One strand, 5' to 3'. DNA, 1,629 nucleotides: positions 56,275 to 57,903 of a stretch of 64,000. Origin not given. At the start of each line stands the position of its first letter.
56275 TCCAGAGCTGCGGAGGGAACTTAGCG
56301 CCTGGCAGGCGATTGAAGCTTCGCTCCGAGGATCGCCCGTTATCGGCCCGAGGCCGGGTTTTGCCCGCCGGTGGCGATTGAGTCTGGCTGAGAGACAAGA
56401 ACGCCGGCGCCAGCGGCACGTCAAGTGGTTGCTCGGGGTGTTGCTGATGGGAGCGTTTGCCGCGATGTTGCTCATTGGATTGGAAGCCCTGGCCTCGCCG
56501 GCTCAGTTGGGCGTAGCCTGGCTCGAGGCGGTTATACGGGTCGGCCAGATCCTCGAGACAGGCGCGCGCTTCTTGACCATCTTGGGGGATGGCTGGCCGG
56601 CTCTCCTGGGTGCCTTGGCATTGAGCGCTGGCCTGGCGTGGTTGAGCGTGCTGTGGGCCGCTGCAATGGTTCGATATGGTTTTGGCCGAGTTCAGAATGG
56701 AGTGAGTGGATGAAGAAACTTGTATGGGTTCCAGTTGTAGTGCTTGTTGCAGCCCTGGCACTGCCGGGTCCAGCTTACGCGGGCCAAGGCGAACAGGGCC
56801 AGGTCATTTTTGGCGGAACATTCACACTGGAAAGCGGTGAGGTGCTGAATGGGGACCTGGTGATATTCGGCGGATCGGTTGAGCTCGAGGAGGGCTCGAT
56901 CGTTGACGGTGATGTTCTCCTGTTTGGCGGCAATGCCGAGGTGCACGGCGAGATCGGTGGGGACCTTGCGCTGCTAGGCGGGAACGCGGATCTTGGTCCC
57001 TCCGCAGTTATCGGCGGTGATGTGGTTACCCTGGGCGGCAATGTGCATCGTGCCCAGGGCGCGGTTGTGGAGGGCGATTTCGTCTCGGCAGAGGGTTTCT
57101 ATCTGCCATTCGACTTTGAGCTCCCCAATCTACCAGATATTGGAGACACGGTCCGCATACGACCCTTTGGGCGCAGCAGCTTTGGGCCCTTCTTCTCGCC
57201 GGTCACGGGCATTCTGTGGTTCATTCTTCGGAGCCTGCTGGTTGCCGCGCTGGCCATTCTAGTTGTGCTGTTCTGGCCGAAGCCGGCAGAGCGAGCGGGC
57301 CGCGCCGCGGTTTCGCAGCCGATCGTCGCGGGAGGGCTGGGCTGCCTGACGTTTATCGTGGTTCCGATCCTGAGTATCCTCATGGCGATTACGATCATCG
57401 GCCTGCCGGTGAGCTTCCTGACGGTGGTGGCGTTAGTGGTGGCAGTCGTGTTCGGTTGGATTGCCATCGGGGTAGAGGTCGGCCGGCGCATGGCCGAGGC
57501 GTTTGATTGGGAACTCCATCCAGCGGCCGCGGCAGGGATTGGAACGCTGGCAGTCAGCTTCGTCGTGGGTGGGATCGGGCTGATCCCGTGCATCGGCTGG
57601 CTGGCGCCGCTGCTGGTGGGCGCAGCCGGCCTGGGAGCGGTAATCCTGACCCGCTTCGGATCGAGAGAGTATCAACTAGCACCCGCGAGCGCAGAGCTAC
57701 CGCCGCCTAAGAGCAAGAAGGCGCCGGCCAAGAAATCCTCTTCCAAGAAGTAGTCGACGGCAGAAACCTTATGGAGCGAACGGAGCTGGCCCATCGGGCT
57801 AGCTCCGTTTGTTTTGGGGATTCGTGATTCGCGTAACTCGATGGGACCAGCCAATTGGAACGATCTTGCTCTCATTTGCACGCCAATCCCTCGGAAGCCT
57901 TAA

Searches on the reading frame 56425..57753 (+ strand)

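Call 49: search_protein_families(library=pfam, proteins=[window:56425-57753:+], max_evalue=0.001)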
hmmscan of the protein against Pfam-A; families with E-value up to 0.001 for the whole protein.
window:56425-57753:+ (442 aa): 0 families

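Call 65: search_protein_families(library=pfam, proteins=[window:56425-57753:+], max_evalue=1)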
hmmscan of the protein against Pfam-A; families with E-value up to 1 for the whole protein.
window:56425-57753:+ (442 aa): 1 family
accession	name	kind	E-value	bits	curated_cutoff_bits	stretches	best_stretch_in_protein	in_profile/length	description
PF04519.19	Bactofilin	-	0.044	14.5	27.9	1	124-218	10-96/98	Polymer-forming cytoskeletal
